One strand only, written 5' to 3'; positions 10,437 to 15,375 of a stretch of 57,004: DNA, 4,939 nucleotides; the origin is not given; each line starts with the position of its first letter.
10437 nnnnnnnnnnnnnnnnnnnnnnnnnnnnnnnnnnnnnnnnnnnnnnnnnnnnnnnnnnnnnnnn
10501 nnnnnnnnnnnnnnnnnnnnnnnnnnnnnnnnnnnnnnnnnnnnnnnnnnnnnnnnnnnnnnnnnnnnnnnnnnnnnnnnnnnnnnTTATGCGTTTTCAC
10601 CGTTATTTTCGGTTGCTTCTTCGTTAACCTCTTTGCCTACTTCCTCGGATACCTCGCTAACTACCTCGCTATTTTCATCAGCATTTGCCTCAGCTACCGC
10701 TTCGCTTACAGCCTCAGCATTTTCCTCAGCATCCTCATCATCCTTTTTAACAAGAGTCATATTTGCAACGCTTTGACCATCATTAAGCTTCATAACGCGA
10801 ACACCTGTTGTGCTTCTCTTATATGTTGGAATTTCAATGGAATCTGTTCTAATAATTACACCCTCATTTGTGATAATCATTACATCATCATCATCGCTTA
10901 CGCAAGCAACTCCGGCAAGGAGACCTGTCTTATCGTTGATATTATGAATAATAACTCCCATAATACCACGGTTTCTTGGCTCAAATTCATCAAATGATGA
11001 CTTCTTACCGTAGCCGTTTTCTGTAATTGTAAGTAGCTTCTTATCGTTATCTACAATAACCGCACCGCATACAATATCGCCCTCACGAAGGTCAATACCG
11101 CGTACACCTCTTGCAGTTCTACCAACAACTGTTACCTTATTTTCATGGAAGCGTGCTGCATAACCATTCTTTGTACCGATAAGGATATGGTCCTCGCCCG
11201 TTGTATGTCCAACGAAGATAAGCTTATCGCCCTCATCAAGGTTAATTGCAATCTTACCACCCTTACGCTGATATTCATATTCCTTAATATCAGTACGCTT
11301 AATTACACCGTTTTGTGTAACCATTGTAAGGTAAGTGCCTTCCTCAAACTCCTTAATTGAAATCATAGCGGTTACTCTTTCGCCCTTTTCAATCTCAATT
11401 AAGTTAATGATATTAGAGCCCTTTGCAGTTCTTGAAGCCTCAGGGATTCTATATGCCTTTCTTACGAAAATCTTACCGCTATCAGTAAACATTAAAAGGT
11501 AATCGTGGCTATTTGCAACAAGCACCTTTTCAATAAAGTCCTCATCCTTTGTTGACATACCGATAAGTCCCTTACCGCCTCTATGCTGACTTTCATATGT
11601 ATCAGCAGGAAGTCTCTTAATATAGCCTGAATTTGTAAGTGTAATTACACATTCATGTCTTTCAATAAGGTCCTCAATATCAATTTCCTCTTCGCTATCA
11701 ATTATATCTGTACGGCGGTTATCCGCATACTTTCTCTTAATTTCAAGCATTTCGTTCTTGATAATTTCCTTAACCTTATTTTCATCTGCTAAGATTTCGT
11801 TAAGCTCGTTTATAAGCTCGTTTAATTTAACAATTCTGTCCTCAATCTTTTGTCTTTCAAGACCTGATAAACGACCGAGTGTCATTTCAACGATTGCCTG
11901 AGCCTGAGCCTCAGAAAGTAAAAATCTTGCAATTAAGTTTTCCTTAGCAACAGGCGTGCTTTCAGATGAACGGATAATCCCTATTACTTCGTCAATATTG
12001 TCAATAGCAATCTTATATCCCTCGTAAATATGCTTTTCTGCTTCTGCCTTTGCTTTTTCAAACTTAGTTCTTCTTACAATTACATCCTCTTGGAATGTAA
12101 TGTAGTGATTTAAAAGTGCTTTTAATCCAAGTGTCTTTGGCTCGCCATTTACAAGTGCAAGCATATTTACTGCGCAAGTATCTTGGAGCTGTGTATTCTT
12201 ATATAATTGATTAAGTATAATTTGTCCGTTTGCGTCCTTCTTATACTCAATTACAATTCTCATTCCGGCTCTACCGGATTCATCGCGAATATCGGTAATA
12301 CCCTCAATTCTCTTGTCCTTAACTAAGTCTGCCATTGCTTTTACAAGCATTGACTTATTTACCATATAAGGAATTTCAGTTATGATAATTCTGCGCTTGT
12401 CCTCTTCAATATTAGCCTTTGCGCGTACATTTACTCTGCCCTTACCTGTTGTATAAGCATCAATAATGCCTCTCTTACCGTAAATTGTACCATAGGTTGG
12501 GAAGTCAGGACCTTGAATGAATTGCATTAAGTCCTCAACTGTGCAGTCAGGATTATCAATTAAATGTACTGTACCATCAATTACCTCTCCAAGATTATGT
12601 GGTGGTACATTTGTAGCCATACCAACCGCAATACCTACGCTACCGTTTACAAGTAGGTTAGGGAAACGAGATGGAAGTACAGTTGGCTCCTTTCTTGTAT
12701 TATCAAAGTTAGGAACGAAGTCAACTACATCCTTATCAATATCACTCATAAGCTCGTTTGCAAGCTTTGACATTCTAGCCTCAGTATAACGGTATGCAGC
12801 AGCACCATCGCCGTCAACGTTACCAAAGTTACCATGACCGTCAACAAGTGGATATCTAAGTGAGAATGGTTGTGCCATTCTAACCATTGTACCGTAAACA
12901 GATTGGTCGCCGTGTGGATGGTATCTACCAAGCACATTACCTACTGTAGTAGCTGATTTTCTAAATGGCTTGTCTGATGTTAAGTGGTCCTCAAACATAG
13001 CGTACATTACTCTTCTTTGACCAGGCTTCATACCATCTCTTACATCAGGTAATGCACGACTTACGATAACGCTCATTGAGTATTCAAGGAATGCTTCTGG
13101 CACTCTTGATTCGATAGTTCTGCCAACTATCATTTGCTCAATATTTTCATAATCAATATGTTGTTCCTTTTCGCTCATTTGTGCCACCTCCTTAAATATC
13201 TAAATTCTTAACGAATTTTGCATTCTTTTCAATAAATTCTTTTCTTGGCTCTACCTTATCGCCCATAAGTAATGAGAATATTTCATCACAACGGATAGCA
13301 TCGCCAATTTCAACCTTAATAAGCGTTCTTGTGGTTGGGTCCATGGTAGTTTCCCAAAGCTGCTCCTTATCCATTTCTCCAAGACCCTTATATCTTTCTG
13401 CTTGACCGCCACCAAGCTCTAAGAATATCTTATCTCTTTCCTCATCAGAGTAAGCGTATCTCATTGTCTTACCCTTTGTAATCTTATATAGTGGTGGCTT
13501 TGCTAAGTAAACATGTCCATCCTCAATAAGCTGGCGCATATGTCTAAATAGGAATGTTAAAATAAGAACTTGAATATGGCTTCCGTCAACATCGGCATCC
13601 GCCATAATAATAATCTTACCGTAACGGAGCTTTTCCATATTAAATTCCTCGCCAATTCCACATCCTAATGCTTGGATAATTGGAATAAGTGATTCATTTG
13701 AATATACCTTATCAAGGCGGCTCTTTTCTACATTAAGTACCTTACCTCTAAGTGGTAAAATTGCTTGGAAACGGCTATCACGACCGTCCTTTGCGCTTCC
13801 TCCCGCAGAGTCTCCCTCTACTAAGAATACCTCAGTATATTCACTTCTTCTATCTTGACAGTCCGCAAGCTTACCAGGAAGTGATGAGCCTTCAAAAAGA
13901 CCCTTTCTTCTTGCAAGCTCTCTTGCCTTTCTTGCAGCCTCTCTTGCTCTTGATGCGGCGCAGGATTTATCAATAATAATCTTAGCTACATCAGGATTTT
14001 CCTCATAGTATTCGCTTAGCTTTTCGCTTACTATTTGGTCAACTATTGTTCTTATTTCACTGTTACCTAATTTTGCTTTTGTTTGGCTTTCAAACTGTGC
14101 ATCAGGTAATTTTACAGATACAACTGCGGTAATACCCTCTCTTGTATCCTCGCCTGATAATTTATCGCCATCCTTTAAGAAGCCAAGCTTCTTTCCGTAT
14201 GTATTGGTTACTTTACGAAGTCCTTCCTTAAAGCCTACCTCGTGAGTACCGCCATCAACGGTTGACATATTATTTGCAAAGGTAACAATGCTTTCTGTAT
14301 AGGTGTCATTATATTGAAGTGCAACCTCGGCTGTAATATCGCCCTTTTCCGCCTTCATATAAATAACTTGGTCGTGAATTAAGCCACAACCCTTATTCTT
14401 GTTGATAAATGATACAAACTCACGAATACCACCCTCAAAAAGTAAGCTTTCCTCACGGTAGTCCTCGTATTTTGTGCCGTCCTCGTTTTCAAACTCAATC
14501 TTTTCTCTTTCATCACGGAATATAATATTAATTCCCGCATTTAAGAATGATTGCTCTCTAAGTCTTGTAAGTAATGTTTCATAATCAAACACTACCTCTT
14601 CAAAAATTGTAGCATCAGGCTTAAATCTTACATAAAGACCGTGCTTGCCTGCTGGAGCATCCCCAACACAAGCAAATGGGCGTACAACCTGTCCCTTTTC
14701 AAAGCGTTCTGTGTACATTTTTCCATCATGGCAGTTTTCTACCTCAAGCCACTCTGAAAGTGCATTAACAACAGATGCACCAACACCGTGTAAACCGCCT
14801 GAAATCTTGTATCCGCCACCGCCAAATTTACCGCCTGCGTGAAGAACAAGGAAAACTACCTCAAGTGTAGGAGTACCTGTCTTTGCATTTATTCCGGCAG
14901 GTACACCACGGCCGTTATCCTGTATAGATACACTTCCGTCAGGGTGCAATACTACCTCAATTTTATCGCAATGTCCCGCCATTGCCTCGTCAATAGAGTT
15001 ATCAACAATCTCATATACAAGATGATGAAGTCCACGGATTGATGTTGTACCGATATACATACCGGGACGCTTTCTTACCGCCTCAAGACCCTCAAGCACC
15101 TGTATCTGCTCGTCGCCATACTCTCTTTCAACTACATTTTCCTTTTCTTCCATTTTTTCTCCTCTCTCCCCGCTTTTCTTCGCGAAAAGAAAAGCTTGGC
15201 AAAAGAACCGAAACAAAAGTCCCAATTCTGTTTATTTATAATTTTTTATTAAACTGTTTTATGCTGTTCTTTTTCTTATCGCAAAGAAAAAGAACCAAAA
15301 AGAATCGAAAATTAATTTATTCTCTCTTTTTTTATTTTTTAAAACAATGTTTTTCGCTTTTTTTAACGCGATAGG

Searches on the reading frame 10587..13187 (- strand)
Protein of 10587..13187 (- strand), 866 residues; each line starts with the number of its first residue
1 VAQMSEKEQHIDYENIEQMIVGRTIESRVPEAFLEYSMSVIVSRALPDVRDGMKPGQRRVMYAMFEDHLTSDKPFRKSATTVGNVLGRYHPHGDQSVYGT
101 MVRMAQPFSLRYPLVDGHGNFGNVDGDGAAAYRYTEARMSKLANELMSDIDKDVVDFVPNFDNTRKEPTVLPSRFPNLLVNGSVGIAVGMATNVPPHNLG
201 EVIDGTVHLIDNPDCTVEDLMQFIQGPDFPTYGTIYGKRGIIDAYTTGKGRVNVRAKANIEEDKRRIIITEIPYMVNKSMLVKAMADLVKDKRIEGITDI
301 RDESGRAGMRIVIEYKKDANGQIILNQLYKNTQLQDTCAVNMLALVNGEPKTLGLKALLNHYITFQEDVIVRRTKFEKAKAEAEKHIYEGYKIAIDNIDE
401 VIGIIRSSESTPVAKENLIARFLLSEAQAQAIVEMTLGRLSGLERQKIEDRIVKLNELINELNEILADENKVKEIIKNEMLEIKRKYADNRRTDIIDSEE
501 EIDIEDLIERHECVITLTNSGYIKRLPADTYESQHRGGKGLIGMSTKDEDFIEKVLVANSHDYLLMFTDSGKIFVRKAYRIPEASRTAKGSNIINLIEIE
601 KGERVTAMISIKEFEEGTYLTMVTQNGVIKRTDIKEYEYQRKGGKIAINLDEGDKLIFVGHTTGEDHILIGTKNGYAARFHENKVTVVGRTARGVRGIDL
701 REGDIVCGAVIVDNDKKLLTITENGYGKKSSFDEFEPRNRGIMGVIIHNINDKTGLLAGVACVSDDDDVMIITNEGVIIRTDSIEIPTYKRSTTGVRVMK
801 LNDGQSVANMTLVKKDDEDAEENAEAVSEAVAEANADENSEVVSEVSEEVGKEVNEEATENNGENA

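Call 10: search_protein_families(library=pfam, proteins=[window:10587-13187:-], max_evalue=0.01)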
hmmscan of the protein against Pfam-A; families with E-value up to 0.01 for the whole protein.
window:10587-13187:- (866 aa): 2 families
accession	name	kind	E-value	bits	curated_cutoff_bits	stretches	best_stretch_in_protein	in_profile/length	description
PF00521.26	DNA_topoisoIV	-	7.8e-165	549.3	31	1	44-480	1-431/432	DNA gyrase/topoisomerase IV, subunit A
PF03989.18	DNA_gyraseA_C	-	6.1e-64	211.7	27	6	514-559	3-48/48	DNA gyrase C-terminal domain, beta-propeller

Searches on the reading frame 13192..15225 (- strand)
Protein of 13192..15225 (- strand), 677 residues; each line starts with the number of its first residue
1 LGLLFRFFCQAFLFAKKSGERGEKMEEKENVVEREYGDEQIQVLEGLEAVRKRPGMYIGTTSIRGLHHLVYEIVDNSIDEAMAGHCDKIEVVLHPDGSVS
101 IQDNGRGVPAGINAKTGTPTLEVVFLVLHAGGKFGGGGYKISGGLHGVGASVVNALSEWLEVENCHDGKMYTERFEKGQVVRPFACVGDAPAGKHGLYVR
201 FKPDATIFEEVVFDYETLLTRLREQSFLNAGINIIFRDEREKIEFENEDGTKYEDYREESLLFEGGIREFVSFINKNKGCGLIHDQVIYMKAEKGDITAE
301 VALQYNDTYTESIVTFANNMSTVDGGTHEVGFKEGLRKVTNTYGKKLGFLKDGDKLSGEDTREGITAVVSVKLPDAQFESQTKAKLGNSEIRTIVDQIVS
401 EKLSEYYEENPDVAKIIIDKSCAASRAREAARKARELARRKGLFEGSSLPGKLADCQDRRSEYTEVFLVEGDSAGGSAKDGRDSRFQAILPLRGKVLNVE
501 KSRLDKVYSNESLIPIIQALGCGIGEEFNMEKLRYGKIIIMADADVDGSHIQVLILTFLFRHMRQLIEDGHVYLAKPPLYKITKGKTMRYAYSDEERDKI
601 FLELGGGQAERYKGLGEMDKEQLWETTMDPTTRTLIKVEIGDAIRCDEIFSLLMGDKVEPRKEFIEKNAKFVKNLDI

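Call 10: search_protein_families(library=pfam, proteins=[window:13192-15225:-], max_evalue=0.01)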
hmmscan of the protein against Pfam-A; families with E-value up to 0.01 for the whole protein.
window:13192-15225:- (677 aa): 5 families
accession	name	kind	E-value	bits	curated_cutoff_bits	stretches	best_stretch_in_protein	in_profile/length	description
PF00204.31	DNA_gyraseB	-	4.1e-57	192.9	27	1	266-436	1-172/173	DNA gyrase B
PF00986.26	DNA_gyraseB_C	-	3.7e-28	97.9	29.8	1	609-666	6-63/63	DNA gyrase B subunit, carboxyl terminus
PF01751.28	Toprim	-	7.1e-17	61.8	23.1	1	465-576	1-95/96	Toprim domain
PF02518.31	HATPase_c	-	1.1e-13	52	26.4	1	64-172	4-93/111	Histidine kinase-, DNA gyrase B-, and HSP90-like ATPase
PF13589.12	HATPase_c_3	-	0.0081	16.6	25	0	68-109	5-46/137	Histidine kinase-, DNA gyrase B-, and HSP90-like ATPase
